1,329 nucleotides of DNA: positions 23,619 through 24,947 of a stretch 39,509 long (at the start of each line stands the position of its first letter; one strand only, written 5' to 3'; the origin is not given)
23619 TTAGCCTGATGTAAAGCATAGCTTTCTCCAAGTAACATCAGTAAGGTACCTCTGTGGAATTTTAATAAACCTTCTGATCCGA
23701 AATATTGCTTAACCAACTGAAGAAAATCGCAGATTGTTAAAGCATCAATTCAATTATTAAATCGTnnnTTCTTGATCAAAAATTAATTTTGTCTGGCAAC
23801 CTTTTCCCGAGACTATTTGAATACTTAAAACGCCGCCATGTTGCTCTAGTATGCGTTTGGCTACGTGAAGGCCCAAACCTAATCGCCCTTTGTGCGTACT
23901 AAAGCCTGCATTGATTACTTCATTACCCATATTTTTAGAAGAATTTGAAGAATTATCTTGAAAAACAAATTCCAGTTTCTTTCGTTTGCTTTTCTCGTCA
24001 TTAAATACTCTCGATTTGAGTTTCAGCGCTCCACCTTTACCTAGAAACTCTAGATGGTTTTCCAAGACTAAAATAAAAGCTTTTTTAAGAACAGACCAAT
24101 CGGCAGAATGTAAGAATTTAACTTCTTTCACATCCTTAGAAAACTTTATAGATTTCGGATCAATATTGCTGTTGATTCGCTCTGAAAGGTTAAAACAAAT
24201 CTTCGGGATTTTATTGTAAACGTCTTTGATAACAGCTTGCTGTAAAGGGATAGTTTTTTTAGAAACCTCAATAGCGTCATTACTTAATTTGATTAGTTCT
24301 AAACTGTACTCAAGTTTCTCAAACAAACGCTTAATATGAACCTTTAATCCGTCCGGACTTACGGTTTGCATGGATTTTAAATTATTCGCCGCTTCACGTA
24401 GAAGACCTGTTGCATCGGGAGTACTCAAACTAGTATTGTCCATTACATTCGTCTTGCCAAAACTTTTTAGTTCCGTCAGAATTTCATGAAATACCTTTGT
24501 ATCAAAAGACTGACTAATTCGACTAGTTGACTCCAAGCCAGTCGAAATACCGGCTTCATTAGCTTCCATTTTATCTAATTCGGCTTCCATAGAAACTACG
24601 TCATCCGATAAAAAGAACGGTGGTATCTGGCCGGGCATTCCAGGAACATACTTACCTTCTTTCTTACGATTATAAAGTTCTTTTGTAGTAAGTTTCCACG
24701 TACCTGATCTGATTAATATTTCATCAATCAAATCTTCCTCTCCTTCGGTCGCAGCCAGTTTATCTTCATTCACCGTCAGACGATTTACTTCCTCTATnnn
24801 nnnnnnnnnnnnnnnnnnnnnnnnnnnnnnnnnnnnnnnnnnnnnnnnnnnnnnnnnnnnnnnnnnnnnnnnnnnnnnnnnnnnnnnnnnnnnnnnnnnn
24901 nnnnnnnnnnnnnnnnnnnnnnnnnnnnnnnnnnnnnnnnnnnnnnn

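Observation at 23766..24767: PilB/MshE-type secretion ATPase carrying a C-terminal histidine-kinase-like ATPase (GHKL) domain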

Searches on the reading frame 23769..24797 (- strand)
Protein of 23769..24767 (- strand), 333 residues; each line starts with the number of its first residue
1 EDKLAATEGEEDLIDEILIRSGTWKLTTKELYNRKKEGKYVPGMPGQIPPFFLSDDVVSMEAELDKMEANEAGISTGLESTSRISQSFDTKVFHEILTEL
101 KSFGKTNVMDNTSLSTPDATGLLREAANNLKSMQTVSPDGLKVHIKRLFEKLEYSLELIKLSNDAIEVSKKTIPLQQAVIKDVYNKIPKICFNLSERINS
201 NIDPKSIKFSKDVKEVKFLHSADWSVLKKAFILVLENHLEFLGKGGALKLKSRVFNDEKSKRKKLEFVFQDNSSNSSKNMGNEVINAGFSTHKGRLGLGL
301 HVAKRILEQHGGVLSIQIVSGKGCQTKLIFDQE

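Call 3: search_protein_families(library=pfam, proteins=[window:23769-24767:-], max_evalue=10)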
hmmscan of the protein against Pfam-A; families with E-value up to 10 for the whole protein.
window:23769-24767:- (333 aa): 1 family
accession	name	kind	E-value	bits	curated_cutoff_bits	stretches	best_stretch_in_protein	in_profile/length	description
PF02518.31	HATPase_c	-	1.2e-06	29.4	26.4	1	227-330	6-107/111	Histidine kinase-, DNA gyrase B-, and HSP90-like ATPase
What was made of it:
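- Checked: The gathering cut-off is 26.4 (call 3).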

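Call 4: search_protein_families(library=ncbifam, proteins=[window:23769-24767:-], max_evalue=10)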
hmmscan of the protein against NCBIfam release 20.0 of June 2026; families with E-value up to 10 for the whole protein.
window:23769-24767:- (333 aa): 31 families (the best 25 are shown)
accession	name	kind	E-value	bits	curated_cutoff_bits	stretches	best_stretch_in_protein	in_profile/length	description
NF046044.1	PnpS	equivalog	1.1e-06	27.9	400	1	157-329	219-388/390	two-component system histidine kinase PnpS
NF006800.0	PRK09303.1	equivalog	1.4e-06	27.5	342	1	141-324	188-369/383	histidine kinase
NF008312.0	PRK11100.1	equivalog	1.8e-06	27.1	356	1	188-331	332-473/477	two-component system sensor histidine kinase CreC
NF008468.0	PRK11360.1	equivalog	2.3e-06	26.3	646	1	206-331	486-607/616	two-component system sensor histidine kinase AtoS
NF053867.1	SprKinKinDBac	equivalog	4.1e-06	25.5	775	1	227-327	398-492/500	sporulation kinase KinD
NF007688.0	PRK10364.1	equivalog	6.8e-06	25.1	479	1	219-328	344-447/460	two-component system sensor histidine kinase ZraS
NF045903.1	CuHisKinLciSLeg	equivalog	7.6e-05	22.3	700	1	223-328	248-354/357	copper-responsive two-component system sensor histidine kinase LciS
NF033092.0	HK_WalK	equivalog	0.00018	20.2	725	1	158-327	422-589/594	cell wall metabolism sensor histidine kinase WalK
NF041880.1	EPS_EpsF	equivalog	0.00067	18.3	900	1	193-317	358-476/492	response regulator EpsF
NF007837.0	PRK10549.1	equivalog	0.00091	18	603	1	204-320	331-446/466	envelope stress sensor histidine kinase BaeS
NF047466.1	hybrid_RR_LvrB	exception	0.0015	17.8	500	1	257-322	299-366/377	hybrid histidine kinase/response regulator LvrB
NF008293.1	PRK11073.1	equivalog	0.0022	17.3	240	1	206-322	217-338/349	nitrogen regulation protein NR(II)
NF041777.1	sens_FixL_Rhizob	equivalog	0.0036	16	850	1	254-318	403-467/485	sensor protein FixL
NF040750.1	tetrathio_HK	equivalog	0.004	15.7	750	1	256-317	478-539/555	tetrathionate respiration histidine kinase TtrS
NF008298.1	PRK11086.1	subfamily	0.0067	14.9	520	1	261-325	454-518/529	DcuS/MalK family sensor histidine kinase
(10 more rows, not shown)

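Call 5: find_homologous_proteins(query=window:23769-24767:-, max_evalue=0.001)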
Query window:23769-24767:- (333 aa): 2 proteins with E <= 0.001 among 2402 candidates.
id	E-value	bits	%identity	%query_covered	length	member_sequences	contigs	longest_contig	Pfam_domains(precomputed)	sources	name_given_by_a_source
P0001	1.5e-71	259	45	95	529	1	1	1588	PF00437.27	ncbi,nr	ncbi:Flp pilus assembly complex ATPase component TadA, partial [bacterium]|nr:Flp pilus assembly com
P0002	6.9e-4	37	30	31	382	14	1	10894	PF08448.17,PF02518.32,PF00512.32,PF00989.32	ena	-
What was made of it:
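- Tried and rejected: Word-indexed search with the extension alone (call 5).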

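Call 14: find_encoding_contigs(protein=P0001, flank=10000, max_places=6)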
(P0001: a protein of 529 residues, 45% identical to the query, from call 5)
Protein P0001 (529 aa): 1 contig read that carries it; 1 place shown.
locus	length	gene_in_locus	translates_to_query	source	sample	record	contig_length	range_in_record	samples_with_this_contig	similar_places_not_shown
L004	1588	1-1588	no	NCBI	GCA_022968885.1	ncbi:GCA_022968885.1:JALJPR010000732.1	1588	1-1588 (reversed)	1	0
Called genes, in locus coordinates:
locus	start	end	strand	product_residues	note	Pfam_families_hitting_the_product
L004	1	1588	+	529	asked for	PF00437:T2SSE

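Call 17: search_solved_structures(query=A1, max_evalue=1, show_alignments=3)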
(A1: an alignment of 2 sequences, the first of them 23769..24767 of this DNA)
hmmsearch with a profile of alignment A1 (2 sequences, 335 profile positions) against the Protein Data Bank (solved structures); distinct sequences matched with E-value up to 1: 16.
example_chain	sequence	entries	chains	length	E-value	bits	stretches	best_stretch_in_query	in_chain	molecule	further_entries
3a0t_A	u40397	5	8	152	2.2e-05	26.9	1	201-316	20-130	Sensor protein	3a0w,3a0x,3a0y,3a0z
3a0r_A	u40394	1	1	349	0.00014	24.3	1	201-316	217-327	Sensor protein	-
9p6i_A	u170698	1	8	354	0.00018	23.9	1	192-326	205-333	histidine kinase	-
1r62_A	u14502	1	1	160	0.0069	18.7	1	207-319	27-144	Nitrogen regulation protein NR(II)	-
7z8n_A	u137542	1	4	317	0.014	17.7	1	227-326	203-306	Histidine kinase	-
4gcz_A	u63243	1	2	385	0.021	17.1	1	215-317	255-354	Blue-light photoreceptor, Sensor protein fixL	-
8a3u_A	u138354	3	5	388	0.026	16.8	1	215-317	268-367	Putative Sensory box protein,Sensor protein FixL | Putative Sensory box protein,Putative Sensory box protein,Sensor protein FixL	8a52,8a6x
8a7f_A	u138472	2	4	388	0.026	16.8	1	215-317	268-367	Putative Sensory box protein,Sensor protein FixL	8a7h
9jfj_A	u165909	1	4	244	0.037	16.3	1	286-327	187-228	Sensor histidine kinase ZraS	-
1z5x_U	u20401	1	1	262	0.089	15.1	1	92-146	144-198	Ultraspiracle protein (USP) a homologue of RXR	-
3sl2_A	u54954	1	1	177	0.19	14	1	290-328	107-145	Sensor histidine kinase yycG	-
1xiu_A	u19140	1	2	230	0.27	13.5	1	85-148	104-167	RXR-like protein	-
2nxx_A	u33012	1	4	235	0.42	12.9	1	69-140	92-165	Ultraspiracle (USP, NR2B4)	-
9mym_A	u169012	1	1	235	0.73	12.1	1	91-151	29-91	Izumo sperm-egg fusion protein 1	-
5b5k_A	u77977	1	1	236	0.73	12.1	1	91-151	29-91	Izumo sperm-egg fusion protein 1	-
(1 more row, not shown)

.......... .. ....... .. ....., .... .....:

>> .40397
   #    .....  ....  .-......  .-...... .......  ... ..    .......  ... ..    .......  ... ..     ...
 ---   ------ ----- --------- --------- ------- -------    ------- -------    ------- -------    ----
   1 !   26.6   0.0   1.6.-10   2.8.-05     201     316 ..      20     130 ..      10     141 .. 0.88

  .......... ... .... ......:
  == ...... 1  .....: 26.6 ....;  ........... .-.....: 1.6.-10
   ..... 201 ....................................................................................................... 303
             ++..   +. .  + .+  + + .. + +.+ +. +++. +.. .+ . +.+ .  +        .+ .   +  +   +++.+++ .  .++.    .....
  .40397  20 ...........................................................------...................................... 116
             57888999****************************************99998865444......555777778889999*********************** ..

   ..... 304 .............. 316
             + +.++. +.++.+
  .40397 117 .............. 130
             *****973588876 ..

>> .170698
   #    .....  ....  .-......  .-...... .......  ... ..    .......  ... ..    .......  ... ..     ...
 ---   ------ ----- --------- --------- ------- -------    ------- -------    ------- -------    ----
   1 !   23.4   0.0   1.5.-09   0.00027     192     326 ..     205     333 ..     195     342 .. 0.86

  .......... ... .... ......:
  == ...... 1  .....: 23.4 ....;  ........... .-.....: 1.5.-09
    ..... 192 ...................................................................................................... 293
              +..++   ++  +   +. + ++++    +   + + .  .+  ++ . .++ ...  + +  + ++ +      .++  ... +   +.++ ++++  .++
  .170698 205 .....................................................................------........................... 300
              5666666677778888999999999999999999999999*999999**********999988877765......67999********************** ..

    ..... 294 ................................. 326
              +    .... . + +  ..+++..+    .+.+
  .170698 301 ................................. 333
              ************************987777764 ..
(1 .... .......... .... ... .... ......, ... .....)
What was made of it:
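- Checked: The best solved-structure match by sequence is the ThkA CA domain 3a0t, E 2e-5 (call 17).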

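Call 20: search_protein_representatives(alignment_id=A1)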
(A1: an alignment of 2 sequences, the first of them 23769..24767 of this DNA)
Query: 2 sequences, 335 profile positions. Proteins with E-value up to 0.001 (for the whole library): 3380; up to 1e-10: 7; up to 1e-30: 3. The best 150 are listed.
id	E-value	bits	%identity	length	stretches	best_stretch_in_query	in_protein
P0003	1.9e-159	546.6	-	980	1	1-335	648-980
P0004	1.3e-79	284.1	-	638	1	1-334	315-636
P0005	6.8e-36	140.4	-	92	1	245-335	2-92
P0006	1.2e-16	77.2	-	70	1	278-335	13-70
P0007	4.1e-13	65.5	-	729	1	207-328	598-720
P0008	4.3e-11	58.9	-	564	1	122-328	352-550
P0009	7.4e-11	58.1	-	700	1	206-332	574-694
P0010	1.5e-10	57.1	-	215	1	205-329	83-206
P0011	2.2e-10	56.6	-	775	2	189-330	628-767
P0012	3.4e-10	56.0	-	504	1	126-327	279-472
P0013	3.6e-10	55.9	-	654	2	221-329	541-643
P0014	5.3e-10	55.3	-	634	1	208-332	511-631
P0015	5.4e-10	55.3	-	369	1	184-332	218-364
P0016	6.3e-10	55.1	-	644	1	178-331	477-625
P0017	6.4e-10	55.0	-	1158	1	156-333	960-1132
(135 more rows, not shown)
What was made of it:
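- Closest known: NtrB-like / ThkA-type sensor histidine kinases. Same: The closest sequence relatives of the CA domain are the ThkA entry 3a0t, E 2e-5 (call 17), and PAS-HKs at E down to 4e-13 (call 20).
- Checked: Every hit I examined beyond the fusion family was an ordinary histidine kinase matched over its CA domain (call 20).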

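Call 27: find_related_loci(query=A3, collection=genome_contigs, flank=10000)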
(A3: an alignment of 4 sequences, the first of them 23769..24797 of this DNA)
Query A3 (343 aa) in genome_contigs; peptide patterns used: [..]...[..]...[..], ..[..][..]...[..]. (x = any residue, [..] = any of these).
83 stretches matched a pattern; 8 encode a relative of the query (tblastn E <= 1e-3); 8 distinct loci.
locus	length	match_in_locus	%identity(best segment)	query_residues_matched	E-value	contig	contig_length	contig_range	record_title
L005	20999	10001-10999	47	1-343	1e-94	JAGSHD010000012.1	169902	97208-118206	MAG: Candidatus Cloacimonadota bacterium isolate GY13CL_bin.7 k141_145039_length_169902_cov_38.3756, whole genome shotgu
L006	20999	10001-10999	47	1-343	2e-92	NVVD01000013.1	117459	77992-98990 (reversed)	MAG: Candidatus Cloacimonadota bacterium isolate NORP72 Contig_source1382A_399, whole genome shotgun sequence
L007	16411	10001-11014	43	1-340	1e-82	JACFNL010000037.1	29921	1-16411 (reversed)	MAG: Candidatus Cloacimonadota bacterium isolate BROCD023 NODE_1260_length_29921_cov_5.620940, whole genome shotgun sequ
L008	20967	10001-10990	44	1-342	2e-80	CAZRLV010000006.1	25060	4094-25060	MAG TPA_asm: uncultured bacterium isolate binchicken_co141_92 genome assembly, contig: NODE_8832_length_25060_cov_4.2109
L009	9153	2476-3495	42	1-340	9e-79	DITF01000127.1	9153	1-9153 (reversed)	MAG TPA_asm: bacterium UBP17_UBA6191 isolate UBA6191 UBA6191_contig_241709, whole genome shotgun sequence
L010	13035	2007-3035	38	1-338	5e-66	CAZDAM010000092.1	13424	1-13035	MAG TPA_asm: uncultured bacterium isolate binchicken_co208_466 genome assembly, contig: NODE_6960_length_13424_cov_10.55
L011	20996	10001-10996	41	1-340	7e-81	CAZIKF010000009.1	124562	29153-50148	MAG TPA_asm: uncultured bacterium isolate binchicken_co28_71 genome assembly, contig: NODE_87_length_124562_cov_26.81895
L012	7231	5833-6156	27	217-326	5e-5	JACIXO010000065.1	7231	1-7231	MAG: Actinomycetota bacterium isolate MAG-54 Actinobacteria_A3_bin24_Scaffold_65, whole genome shotgun sequence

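Call 33: search_protein_families(library=pfam, alignment_id=A4, max_evalue=10)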
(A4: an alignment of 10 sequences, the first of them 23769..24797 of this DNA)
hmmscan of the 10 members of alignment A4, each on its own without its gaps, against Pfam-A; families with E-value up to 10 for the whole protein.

A. member 1, window:23769-24797:- (343 aa): 1 family
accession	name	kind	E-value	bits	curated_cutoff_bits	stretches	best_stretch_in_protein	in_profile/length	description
PF02518.31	HATPase_c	-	1.3e-06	29.3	26.4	1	237-340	6-107/111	Histidine kinase-, DNA gyrase B-, and HSP90-like ATPase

B. families by the number of members that match (of 10 scanned): 12 families
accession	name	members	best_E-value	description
PF02518.31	HATPase_c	10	1.6e-08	Histidine kinase-, DNA gyrase B-, and HSP90-like ATPase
PF25398.1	CUX1_N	1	0.024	CUX1-like, N-terminal tRNA-binding arm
PF20665.3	Zw10_middle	1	0.029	Centromere/kinetochore protein zw10, middle domain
PF24615.2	Spectrin_Anc-1_2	1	0.04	Nuclear anchorage protein 1, spectrin repeat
PF09796.14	QCR10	1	0.05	Ubiquinol-cytochrome-c reductase complex subunit (QCR10)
PF08702.15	Fib_alpha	1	0.052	Fibrinogen alpha/beta chain family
PF02033.23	RBFA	1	0.072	Ribosome-binding factor A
PF04147.17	Nop14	1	0.08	Nop14-like family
PF04963.19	Sigma54_CBD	1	0.2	Sigma-54 factor, core binding domain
PF14501.12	HATPase_c_5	1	0.21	GHKL domain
PF08712.16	Nfu_N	1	0.21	Scaffold protein Nfu/NifU N terminal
PF17832.7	Pre-PUA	1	0.36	Pre-PUA-like domain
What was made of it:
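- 24570..24770 (-): Family-specific conserved linker (residues 649-715), with the motif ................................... There is no Pfam hit (call 33).
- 24279..24410 (-): DHp-like helical hairpin (residues 769-812), with no conserved phospho-acceptor. HisKA is hit in 0 of 10 members (call 33).
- On Sensor histidine kinase (HisKA + HATPase_c transmitter): HATPase_c is hit in 10 of 10 members (call 33). HisKA is hit in 0 of 10 members at E<=10 (call 33).
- Closest known: NtrB-like / ThkA-type sensor histidine kinases. Different: No HisKA match exists in any member (call 33).
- Checked: That single-sequence hit is marginal, but HATPase_c is hit in 10 of 10 family members, best E 1.6e-8 (call 33).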

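Call 44: predict_structure(alignment_id=A3)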
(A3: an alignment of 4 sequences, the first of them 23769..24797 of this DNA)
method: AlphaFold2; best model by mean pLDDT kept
length: 343 residues; sequences in the alignment: 4
mean_pLDDT: 66.3   pTM: 0.62
mean pLDDT of the five models: 66.3, 62.0, 58.5, 58.3, 57.6
residues with pLDDT >= 90: 79; 70-90: 99; 50-70: 59; < 50: 106
segments of 3 or more residues with pLDDT < 50: 1-37, 44-46, 48-100, 114-125
pLDDT, mean of each block of 10 residues (from residue 1): 29 35 39 43 47 33 36 39 27 32 55 43 49 66 62 67 77 79 91 92 84 89 82 92 93 88 87 91 81 80 71 92 91 91 77
secondary structure, 60 per line:
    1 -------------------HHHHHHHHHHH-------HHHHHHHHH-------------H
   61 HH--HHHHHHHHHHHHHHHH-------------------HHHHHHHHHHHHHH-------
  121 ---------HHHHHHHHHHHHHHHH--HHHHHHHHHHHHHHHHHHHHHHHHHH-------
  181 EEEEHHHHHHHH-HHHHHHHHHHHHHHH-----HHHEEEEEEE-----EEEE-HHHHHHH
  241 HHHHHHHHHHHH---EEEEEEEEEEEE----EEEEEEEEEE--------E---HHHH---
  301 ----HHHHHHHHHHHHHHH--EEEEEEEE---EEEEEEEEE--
elements in order: H20-30 H38-46 H65-80 H100-113 H130-145 H148-173 E181-184 H185-192 H194-208 E217-223 E229-232 H234-252 E256-267 E272-281 H294-297 H305-319 E322-329 E333-341
